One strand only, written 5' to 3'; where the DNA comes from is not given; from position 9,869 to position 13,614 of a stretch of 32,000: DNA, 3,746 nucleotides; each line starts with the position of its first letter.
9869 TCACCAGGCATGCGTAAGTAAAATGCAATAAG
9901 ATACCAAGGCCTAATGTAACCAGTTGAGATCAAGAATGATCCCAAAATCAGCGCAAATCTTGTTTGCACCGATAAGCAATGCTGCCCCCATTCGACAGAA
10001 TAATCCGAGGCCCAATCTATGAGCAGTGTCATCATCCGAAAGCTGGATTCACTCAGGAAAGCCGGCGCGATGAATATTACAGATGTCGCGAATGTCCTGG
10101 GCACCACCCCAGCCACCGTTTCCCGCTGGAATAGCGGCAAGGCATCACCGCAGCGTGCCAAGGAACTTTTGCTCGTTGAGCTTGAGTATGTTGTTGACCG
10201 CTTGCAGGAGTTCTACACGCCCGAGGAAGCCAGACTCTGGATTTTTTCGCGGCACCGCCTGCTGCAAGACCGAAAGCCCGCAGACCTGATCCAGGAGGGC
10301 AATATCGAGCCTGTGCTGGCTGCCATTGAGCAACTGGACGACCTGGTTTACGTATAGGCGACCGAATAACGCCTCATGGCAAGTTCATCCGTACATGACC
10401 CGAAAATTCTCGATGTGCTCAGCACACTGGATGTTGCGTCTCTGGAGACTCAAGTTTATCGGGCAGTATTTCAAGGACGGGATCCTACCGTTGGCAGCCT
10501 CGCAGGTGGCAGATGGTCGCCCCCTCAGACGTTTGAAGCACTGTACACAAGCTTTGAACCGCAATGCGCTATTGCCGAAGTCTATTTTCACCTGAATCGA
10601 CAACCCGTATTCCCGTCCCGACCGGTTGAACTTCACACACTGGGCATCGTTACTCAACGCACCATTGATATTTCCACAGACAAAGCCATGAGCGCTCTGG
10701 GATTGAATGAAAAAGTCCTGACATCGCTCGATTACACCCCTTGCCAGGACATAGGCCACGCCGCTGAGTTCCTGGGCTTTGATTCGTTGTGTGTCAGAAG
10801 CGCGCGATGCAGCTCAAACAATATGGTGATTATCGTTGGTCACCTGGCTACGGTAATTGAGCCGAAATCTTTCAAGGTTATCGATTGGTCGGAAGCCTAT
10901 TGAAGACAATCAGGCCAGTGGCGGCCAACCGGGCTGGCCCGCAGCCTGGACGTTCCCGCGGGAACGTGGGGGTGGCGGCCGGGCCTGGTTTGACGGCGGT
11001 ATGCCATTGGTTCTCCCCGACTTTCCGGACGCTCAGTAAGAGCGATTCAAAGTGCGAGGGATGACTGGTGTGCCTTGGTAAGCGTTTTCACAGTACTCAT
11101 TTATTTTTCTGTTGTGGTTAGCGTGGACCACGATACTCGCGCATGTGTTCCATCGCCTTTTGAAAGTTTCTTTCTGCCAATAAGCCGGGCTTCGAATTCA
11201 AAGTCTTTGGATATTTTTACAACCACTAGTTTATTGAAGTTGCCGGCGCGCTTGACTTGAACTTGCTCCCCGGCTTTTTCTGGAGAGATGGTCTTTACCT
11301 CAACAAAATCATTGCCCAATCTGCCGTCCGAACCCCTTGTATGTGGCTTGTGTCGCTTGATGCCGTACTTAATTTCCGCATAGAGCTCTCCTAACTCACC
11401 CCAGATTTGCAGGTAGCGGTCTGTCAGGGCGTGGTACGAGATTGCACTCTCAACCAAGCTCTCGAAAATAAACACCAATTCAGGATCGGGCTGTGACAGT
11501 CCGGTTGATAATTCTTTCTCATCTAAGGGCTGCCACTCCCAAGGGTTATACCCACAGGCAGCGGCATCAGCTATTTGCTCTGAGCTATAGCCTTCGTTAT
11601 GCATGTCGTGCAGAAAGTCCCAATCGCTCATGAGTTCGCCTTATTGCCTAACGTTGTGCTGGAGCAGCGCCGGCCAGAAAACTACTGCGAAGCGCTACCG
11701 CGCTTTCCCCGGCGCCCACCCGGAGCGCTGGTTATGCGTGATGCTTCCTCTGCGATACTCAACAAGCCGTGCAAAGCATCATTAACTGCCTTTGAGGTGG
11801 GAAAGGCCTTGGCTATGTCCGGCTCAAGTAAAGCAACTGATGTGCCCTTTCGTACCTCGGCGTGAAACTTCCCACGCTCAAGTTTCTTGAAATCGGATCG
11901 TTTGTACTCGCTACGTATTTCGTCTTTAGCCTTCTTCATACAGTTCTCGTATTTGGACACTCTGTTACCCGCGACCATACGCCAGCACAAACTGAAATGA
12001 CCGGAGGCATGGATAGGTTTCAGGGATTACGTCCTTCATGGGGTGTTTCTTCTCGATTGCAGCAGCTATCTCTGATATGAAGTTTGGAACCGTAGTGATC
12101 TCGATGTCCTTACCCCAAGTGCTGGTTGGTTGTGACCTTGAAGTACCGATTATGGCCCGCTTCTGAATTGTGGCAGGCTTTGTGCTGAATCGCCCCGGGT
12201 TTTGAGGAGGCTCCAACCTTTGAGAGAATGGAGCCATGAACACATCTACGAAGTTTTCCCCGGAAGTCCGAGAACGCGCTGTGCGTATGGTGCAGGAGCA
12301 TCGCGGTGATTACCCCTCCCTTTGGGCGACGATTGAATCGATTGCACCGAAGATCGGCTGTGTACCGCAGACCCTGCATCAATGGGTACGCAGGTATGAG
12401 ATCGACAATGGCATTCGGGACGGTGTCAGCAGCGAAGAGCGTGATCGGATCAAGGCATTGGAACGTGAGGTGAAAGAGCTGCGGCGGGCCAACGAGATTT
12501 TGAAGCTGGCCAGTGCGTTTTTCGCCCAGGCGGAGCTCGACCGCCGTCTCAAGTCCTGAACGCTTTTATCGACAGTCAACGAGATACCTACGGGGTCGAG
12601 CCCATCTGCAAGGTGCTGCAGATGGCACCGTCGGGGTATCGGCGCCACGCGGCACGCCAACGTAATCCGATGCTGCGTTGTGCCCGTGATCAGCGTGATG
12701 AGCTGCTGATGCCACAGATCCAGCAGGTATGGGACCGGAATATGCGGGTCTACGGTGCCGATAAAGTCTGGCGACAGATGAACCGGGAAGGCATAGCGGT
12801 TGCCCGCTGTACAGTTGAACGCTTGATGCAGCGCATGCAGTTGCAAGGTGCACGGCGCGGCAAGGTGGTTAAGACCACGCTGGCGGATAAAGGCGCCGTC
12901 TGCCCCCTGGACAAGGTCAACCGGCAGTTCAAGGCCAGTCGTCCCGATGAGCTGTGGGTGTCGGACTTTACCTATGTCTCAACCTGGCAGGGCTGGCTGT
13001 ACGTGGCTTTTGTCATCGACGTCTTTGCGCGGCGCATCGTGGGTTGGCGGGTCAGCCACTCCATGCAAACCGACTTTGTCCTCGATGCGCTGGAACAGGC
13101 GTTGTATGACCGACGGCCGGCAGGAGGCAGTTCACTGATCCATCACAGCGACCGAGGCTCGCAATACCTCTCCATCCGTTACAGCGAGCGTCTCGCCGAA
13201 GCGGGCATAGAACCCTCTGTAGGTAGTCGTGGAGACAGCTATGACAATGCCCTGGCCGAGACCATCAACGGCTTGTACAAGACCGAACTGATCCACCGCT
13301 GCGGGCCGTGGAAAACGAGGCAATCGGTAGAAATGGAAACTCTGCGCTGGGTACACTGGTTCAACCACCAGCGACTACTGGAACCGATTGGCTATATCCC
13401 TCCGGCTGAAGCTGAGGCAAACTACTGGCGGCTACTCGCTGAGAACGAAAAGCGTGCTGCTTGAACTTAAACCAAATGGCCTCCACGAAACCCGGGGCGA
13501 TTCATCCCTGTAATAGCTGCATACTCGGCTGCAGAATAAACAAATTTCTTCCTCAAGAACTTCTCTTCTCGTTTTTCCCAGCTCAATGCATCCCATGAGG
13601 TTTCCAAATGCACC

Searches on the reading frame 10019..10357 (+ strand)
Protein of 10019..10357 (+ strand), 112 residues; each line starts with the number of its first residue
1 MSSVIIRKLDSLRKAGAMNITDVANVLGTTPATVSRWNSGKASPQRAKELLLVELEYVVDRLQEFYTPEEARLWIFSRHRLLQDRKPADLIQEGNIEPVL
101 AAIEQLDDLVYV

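Call 53: search_protein_families(library=pfam, proteins=[window:10019-10357:+], max_evalue=0.001)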
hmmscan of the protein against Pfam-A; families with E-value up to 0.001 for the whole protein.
window:10019-10357:+ (112 aa): 1 family
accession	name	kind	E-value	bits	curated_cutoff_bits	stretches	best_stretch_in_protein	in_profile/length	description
PF09722.15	Xre_MbcA_ParS_C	-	0.00094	19.6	24.5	0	67-105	8-47/51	Antitoxin Xre/MbcA/ParS C-terminal toxin-binding domain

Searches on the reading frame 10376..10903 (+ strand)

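Call 31: search_protein_families(library=pfam, proteins=[window:10376-10903:+], max_evalue=0.01)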
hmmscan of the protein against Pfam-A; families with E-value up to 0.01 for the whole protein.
window:10376-10903:+ (175 aa): 1 family
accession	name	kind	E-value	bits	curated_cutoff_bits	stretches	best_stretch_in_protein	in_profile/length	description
PF08808.17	RES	-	3.6e-19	69.7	23.2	1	35-154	12-137/157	RES domain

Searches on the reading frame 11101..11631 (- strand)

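Call 3: search_protein_families(library=pfam, proteins=[window:11101-11631:-], max_evalue=0.01)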
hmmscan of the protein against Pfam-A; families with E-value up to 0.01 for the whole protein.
window:11101-11631:- (176 aa): 1 family
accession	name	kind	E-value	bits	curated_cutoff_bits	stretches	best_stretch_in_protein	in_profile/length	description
PF22522.2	DUF6998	-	0.00015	22.1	27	1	77-159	26-103/136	Family of unknown function (DUF6998)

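Call 4: search_protein_families(library=padloc, proteins=[window:11101-11631:-], max_evalue=0.01)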
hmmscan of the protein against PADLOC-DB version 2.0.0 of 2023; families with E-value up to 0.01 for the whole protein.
window:11101-11631:- (176 aa): 0 families

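Call 32: search_protein_families(library=ncbifam, proteins=[window:11101-11631:-], max_evalue=0.01)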
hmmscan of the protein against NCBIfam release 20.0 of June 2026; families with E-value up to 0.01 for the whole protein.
window:11101-11631:- (176 aa): 0 families

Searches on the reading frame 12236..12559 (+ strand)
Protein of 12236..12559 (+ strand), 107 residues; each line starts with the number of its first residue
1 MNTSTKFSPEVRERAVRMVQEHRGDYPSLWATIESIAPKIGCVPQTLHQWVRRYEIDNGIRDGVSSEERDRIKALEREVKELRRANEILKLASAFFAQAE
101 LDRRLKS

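Call 31: search_protein_families(library=pfam, proteins=[window:12236-12559:+], max_evalue=0.01)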
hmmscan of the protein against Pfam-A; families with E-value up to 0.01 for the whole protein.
window:12236-12559:+ (107 aa): 2 families
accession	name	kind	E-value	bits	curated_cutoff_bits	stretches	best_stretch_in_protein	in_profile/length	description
PF01527.26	HTH_Tnp_1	-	6.5e-11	42.7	24.1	1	1-86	1-74/75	Transposase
PF13384.12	HTH_23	-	0.0034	17.6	24.6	1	32-56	19-43/50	Homeodomain-like domain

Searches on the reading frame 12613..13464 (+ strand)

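Call 31: search_protein_families(library=pfam, proteins=[window:12613-13464:+], max_evalue=0.01)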
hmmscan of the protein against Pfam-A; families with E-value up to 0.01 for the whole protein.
window:12613-13464:+ (283 aa): 4 families
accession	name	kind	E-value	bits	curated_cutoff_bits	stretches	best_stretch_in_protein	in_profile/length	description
PF00665.32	rve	-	4.3e-27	94.8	32.6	1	109-208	2-101/102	Integrase core domain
PF13276.12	HTH_21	-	1.5e-16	60.8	28.1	1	28-84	2-59/60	HTH-like domain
PF13683.12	rve_3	-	6.1e-10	39.1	26.5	1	198-264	2-67/67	Integrase core domain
PF13333.12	rve_2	-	5.2e-06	26.9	22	1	217-265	2-49/56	Integrase core domain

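Call 32: search_protein_families(library=ncbifam, proteins=[window:12613-13464:+], max_evalue=0.01)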
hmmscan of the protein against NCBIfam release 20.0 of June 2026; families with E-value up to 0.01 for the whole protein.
window:12613-13464:+ (283 aa): 2 families
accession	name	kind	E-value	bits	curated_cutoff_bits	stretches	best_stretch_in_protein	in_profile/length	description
NF033516.0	transpos_IS3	equivalog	2.6e-87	293.5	160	1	2-268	110-369/369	IS3 family transposase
NF033577.2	transpos_IS481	equivalog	8.4e-23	81.3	224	1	44-266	74-282/284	IS481 family transposase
